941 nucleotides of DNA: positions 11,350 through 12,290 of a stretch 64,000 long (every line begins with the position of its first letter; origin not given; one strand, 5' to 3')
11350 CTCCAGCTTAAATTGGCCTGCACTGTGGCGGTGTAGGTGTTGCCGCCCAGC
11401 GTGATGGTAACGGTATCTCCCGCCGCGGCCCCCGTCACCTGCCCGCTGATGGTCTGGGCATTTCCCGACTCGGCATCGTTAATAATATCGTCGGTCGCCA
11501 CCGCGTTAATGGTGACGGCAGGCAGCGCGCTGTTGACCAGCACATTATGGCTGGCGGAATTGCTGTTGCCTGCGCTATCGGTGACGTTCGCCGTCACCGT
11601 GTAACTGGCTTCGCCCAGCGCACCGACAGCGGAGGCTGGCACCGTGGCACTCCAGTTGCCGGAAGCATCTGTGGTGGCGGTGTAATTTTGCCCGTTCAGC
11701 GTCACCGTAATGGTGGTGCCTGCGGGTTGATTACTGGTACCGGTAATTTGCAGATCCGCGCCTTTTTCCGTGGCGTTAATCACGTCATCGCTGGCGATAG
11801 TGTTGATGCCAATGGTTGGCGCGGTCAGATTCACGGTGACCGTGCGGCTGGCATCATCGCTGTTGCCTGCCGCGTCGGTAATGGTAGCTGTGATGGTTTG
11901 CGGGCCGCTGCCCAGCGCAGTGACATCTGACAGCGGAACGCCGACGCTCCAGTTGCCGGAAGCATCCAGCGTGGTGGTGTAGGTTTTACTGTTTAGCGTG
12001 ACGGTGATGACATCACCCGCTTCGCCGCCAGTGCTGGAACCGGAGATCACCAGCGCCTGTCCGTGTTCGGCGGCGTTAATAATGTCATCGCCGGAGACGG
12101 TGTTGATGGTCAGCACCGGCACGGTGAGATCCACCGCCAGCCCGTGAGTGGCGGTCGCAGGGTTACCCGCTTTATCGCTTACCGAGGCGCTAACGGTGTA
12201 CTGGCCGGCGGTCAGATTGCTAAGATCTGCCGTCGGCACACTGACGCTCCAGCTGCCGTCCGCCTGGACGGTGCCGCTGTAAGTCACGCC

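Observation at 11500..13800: Two adjacent super-repeat copies are near-identical: likely recent duplication or gene conversion, and an assembly-collapse risk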

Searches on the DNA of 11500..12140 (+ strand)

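Call 44: search_dna_similar(query=window:11500-12140:+, collection=ecoli_genomes, mode=near, max_rows=40, rows=spread)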
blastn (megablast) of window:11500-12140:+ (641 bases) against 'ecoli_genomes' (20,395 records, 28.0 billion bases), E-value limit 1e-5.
Records with a match: 952; places in all: 1942; records where one place covers at least 80% of the query: 952.
Genomes with a match: 952 of 5426; with a place that covers at least 80% of the query: 952. Places per genome that has any: lowest 1, median 2, highest 4. On chromosomes: 1942 places; on plasmids: 0.
Best place of each record, by identity: >=99% 5; 95-99% 21; 90-95% 907; 80-90% 19.
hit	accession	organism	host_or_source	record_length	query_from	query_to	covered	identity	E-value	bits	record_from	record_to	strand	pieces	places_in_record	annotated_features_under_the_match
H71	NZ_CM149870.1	Escherichia coli strain HCP5S3_I2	Sus scrofa domesticus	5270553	1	641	100%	100.0%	0e+0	1184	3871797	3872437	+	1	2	siiEA: BapA-related adhesin SiiEA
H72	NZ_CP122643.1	Escherichia coli strain ETEC4079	Sus scrofa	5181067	1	641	100%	95.0%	0e+0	1007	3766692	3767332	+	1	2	Ig-like domain-containing protein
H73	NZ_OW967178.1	Escherichia coli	Homo sapiens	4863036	1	641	100%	94.4%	0e+0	985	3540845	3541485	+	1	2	siiEA: BapA-related adhesin SiiEA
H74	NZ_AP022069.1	Escherichia coli strain WP4-W18-ESBL-09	-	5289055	1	641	100%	94.2%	0e+0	979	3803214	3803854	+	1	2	siiEA: BapA-related adhesin SiiEA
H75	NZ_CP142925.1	Escherichia coli strain B20105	River estuary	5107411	1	641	100%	94.2%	0e+0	979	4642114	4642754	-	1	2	siiEA: BapA-related adhesin SiiEA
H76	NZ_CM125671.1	Escherichia coli strain 2020N21-110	Homo sapiens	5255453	1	641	100%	94.2%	0e+0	979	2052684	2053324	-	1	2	siiEA: BapA-related adhesin SiiEA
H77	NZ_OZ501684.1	Escherichia coli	Homo sapiens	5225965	1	641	100%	94.2%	0e+0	979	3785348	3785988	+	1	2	siiEA: BapA-related adhesin SiiEA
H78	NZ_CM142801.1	Escherichia coli strain GPEC856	chicken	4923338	1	641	100%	93.8%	0e+0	963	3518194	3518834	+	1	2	siiEA: BapA-related adhesin SiiEA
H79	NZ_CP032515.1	Escherichia coli strain 118UI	Homo sapiens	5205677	1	641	100%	93.1%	0e+0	941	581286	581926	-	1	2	siiEA: BapA-related adhesin SiiEA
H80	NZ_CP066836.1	Escherichia coli strain Ec-FL1-1X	Gallus gallus domesticus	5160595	1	641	100%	93.1%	0e+0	941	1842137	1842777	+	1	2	siiEA: BapA-related adhesin SiiEA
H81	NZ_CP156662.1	Escherichia coli strain PKF4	Milvus migrans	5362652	1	641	100%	93.1%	0e+0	941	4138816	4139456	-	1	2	Ig-like domain-containing protein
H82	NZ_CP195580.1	Escherichia coli strain A_5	cattle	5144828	1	641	100%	93.1%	0e+0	941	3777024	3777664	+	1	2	siiEA: BapA-related adhesin SiiEA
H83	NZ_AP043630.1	Escherichia coli strain AST217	Homo sapiens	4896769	1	641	100%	93.1%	0e+0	941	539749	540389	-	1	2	siiEA: BapA-related adhesin SiiEA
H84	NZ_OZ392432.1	Escherichia coli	Homo sapiens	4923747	1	641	100%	93.1%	0e+0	941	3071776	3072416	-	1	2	siiEA: BapA-related adhesin SiiEA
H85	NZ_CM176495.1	Escherichia coli strain Eco_23-3511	canine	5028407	1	641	100%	93.1%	0e+0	941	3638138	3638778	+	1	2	siiEA: BapA-related adhesin SiiEA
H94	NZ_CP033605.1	Escherichia coli O157:H7 strain TR01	Cattle carcass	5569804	1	641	100%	91.4%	0e+0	880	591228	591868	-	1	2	siiEA: BapA-related adhesin SiiEA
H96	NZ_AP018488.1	Escherichia coli O157:H7 strain PV15-279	Homo sapiens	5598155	1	641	100%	91.1%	0e+0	869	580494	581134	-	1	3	siiEA: BapA-related adhesin SiiEA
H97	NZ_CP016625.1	Escherichia coli O157:H7 strain FRIK944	Bos taurus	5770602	1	641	100%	91.1%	0e+0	869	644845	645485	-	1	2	siiEA: BapA-related adhesin SiiEA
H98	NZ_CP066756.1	Escherichia coli O157:H7 strain ECP19-798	missing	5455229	1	641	100%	91.1%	0e+0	869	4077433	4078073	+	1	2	siiEA: BapA-related adhesin SiiEA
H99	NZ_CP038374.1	Escherichia coli O157:H7 strain F3113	beef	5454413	1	641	100%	91.1%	0e+0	869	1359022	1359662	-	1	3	siiEA: BapA-related adhesin SiiEA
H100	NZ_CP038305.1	Escherichia coli O157:H7 strain SS NE 1040-1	cattle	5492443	1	641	100%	91.1%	0e+0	869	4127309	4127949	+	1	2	Ig-like domain-containing protein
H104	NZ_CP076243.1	Escherichia coli O157:H7 strain Balcarce_14.2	Rectal swab of live bovine cattle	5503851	1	641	100%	91.1%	0e+0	869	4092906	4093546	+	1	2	siiEA: BapA-related adhesin SiiEA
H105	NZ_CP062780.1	Escherichia coli O157:H7 strain Z1769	Bovine Faeces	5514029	1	641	100%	91.1%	0e+0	869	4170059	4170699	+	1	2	siiEA: BapA-related adhesin SiiEA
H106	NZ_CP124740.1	Escherichia coli O157:H7 str. EDL933 strain EDL933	Homo sapiens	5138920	1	641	100%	91.1%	0e+0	869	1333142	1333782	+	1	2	siiEA: BapA-related adhesin SiiEA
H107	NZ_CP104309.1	Escherichia coli O157:H7 strain 380-94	Homo sapiens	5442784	1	641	100%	91.1%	0e+0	869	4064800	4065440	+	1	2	siiEA: BapA-related adhesin SiiEA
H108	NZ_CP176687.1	Escherichia coli O157:H7 strain GTVSS-023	laboratory control strain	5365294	1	641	100%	91.1%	0e+0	869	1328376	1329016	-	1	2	siiEA: BapA-related adhesin SiiEA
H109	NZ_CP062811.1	Escherichia coli strain Res13-Sevr-PER07-33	Sus scrofa domesticus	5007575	1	641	100%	90.7%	0e+0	852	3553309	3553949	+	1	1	siiEA: BapA-related adhesin SiiEA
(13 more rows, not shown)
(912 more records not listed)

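Call 45: get_annotated_region(hit=H109, flank=15000)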
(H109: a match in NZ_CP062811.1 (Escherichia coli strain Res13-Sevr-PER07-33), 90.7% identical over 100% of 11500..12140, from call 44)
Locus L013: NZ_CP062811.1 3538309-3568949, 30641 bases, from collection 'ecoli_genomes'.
description: Escherichia coli strain Res13-Sevr-PER07-33 chromosome, complete genome
organism: Escherichia coli strain Res13-Sevr-PER07-33 (NCBI taxid 562)
replicon: chromosome; assembly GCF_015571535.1
host: Sus scrofa domesticus; source: feces; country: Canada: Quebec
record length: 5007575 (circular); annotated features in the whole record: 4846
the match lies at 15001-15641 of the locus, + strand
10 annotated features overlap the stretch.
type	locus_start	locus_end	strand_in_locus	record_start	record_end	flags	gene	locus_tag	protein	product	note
CDS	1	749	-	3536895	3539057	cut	-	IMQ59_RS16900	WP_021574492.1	type I secretion system permease/ATPase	-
CDS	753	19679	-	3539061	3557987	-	siiEA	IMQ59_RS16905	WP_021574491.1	BapA-related adhesin SiiEA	-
CDS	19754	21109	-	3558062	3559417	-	-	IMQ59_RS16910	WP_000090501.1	TolC family outer membrane protein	-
CDS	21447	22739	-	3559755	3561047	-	ybaT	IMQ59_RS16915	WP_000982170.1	APC family permease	-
CDS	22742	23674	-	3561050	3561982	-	glsA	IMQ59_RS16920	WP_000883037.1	glutaminase A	-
CDS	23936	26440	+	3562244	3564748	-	copA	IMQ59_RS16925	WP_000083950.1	copper-exporting P-type ATPase CopA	-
CDS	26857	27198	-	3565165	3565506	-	ybaQ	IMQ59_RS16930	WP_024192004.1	HigA family addiction module antitoxin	-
CDS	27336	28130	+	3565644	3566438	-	ybaP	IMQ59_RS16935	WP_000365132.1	TraB/GumN family protein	-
CDS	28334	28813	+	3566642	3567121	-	ybaK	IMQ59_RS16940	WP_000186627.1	Cys-tRNA(Pro)/Cys-tRNA(Cys) deacylase YbaK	-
CDS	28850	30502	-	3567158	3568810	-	ushA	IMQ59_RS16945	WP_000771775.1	bifunctional UDP-sugar hydrolase/5'-nucleotidase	-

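Call 46: get_annotated_region(hit=H96, flank=15000)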
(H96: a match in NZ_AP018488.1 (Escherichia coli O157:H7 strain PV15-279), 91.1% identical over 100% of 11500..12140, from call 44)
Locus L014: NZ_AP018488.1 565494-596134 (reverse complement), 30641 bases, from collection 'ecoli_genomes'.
description: Escherichia coli O157:H7 strain PV15-279 chromosome, complete genome
organism: Escherichia coli O157:H7 strain PV15-279 (NCBI taxid 83334)
replicon: chromosome; assembly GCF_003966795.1
host: Homo sapiens; source: -; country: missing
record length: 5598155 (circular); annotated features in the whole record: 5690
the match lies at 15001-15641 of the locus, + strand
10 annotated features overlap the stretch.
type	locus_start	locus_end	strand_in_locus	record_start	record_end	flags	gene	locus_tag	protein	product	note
CDS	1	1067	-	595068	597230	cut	-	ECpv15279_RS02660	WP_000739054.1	type I secretion system permease/ATPase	-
CDS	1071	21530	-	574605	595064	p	siiEA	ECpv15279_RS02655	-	BapA-related adhesin SiiEA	internal stop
CDS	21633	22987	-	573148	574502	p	-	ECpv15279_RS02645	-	TolC family outer membrane protein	frameshifted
CDS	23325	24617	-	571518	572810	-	ybaT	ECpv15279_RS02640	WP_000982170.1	APC family permease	-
CDS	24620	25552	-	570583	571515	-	glsA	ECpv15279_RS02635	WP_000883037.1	glutaminase A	-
CDS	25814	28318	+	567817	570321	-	copA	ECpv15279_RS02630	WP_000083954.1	copper-exporting P-type ATPase CopA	-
CDS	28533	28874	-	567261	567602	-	ybaQ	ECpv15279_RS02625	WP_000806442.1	HigA family addiction module antitoxin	-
CDS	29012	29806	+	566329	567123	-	ybaP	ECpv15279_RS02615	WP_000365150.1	TraB/GumN family protein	-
CDS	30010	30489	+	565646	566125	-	ybaK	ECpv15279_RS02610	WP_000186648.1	Cys-tRNA(Pro)/Cys-tRNA(Cys) deacylase YbaK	-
CDS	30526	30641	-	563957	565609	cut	ushA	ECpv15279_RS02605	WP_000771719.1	bifunctional UDP-sugar hydrolase/5'-nucleotidase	-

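Call 50: search_dna_similar(query=L013:14400-16200:+, collection=ecoli_genomes, mode=near, max_rows=40, rows=best)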
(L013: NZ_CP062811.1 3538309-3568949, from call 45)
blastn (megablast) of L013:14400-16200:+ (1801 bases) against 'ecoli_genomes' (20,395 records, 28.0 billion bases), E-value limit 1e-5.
Records with a match: 958; places in all: 2324; records where one place covers at least 80% of the query: 955.
Genomes with a match: 958 of 5426; with a place that covers at least 80% of the query: 955. Places per genome that has any: lowest 1, median 2, highest 5. On chromosomes: 2324 places; on plasmids: 0.
Best place of each record, by identity: >=99% 1; 90-95% 195; 80-90% 760; 60-80% 2.
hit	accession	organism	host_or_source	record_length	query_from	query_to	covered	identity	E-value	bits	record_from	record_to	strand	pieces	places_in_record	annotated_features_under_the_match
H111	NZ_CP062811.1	Escherichia coli strain Res13-Sevr-PER07-33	Sus scrofa domesticus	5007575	1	1801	100%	100.0%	0e+0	3326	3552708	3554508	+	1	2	siiEA: BapA-related adhesin SiiEA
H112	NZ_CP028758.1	Escherichia coli strain A16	Otter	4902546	5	1801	100%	93.8%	0e+0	2699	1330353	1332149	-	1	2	Ig-like domain-containing protein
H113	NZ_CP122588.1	Escherichia coli strain ETEC6335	Sus scrofa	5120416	5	1801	100%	93.8%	0e+0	2699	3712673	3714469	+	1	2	Ig-like domain-containing protein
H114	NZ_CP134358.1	Escherichia coli strain TUM13936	Homo sapiens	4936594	5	1801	100%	93.8%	0e+0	2699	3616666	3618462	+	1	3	Ig-like domain-containing protein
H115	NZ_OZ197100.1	Escherichia coli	environment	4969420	5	1801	100%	92.8%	0e+0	2599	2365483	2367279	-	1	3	siiEA: BapA-related adhesin SiiEA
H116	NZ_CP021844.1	Escherichia coli strain EC1515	Homo sapiens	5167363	5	1801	100%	92.7%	0e+0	2593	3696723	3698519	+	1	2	siiEA: BapA-related adhesin SiiEA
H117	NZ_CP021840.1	Escherichia coli strain EC974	Homo sapiens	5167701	5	1801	100%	92.7%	0e+0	2593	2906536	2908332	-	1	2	siiEA: BapA-related adhesin SiiEA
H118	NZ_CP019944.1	Escherichia coli strain DSM 103246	chicken carcass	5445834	5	1801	100%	92.7%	0e+0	2593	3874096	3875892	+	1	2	siiEA: BapA-related adhesin SiiEA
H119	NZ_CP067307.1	Escherichia coli strain ABW_A19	waste water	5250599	5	1801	100%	92.7%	0e+0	2593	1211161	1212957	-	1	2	siiEA: BapA-related adhesin SiiEA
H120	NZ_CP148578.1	Escherichia coli strain Z1322HEC0005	Homo sapiens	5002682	5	1801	100%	92.7%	0e+0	2593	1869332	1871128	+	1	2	siiEA: BapA-related adhesin SiiEA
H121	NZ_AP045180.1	Escherichia coli strain JNEC-KY204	Homo sapiens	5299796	5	1801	100%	92.7%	0e+0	2593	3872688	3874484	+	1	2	siiEA: BapA-related adhesin SiiEA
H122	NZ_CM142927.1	Escherichia coli strain UCPROB-002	Homo sapiens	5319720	5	1801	100%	92.7%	0e+0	2593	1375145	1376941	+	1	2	siiEA: BapA-related adhesin SiiEA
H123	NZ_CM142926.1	Escherichia coli strain UCPROB-001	Homo sapiens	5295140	5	1801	100%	92.7%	0e+0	2593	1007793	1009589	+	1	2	siiEA: BapA-related adhesin SiiEA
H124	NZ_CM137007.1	Escherichia coli strain 4FM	Mink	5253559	5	1801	100%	92.7%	0e+0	2593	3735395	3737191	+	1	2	siiEA: BapA-related adhesin SiiEA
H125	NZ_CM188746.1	Escherichia coli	chicken farms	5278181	5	1801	100%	92.7%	0e+0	2593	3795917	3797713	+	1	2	siiEA: BapA-related adhesin SiiEA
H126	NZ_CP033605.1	Escherichia coli O157:H7 strain TR01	Cattle carcass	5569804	5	1801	100%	92.5%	0e+0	2571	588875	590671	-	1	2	siiEA: BapA-related adhesin SiiEA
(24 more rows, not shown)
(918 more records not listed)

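Call 71: get_annotated_region(hit=H72, flank=2600)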
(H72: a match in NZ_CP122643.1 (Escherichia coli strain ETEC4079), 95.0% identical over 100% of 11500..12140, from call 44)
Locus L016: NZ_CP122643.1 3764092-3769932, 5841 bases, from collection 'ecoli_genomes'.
description: Escherichia coli strain ETEC4079 chromosome, complete genome
organism: Escherichia coli strain ETEC4079 (NCBI taxid 562)
replicon: chromosome; assembly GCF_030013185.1
host: Sus scrofa; source: feces; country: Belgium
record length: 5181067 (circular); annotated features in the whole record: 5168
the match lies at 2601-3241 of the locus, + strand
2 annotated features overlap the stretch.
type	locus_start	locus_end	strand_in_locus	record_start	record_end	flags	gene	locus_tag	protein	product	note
CDS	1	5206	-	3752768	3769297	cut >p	-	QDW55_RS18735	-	Ig-like domain-containing protein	incomplete; partial in the middle of a contig; missing N-terminus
CDS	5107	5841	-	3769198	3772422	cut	siiEA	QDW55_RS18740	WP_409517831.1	BapA-related adhesin SiiEA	-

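Call 72: get_annotated_region(hit=H73, flank=2600)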
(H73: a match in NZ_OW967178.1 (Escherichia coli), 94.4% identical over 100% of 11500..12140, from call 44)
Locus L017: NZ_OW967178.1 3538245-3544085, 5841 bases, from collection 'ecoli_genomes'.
description: Escherichia coli isolate 362 chromosome main, complete sequence
organism: Escherichia coli (NCBI taxid 562)
replicon: chromosome; assembly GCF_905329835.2
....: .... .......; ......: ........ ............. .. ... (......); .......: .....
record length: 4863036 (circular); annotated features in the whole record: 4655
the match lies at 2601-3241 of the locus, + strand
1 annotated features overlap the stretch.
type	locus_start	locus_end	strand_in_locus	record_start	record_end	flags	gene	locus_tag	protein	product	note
CDS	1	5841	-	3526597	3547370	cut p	siiEA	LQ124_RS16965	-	BapA-related adhesin SiiEA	frameshifted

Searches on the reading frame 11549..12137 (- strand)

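Call 62: search_solved_structures(query=window:11549-12137:-, max_evalue=0.001)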
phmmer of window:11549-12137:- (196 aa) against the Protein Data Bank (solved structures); distinct sequences matched with E-value up to 0.001: 6.
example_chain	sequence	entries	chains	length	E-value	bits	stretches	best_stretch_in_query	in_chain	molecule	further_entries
4p99_A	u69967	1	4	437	8.7e-59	201.5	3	4-191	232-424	MpAFP_RII tetra-tandemer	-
5irb_A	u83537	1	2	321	1.2e-40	142.5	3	9-192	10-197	RTX-adhesin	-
4kdv_A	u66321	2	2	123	2.3e-14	56.9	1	3-100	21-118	Antifreeze protein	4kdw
5k8g_A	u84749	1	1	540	1.7e-08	37.8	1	4-159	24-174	Antifreeze protein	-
6x6q_A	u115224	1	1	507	2e-08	37.6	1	4-159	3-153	Antifreeze protein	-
6x5v_A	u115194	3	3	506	2.4e-08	37.3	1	5-159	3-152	Antifreeze protein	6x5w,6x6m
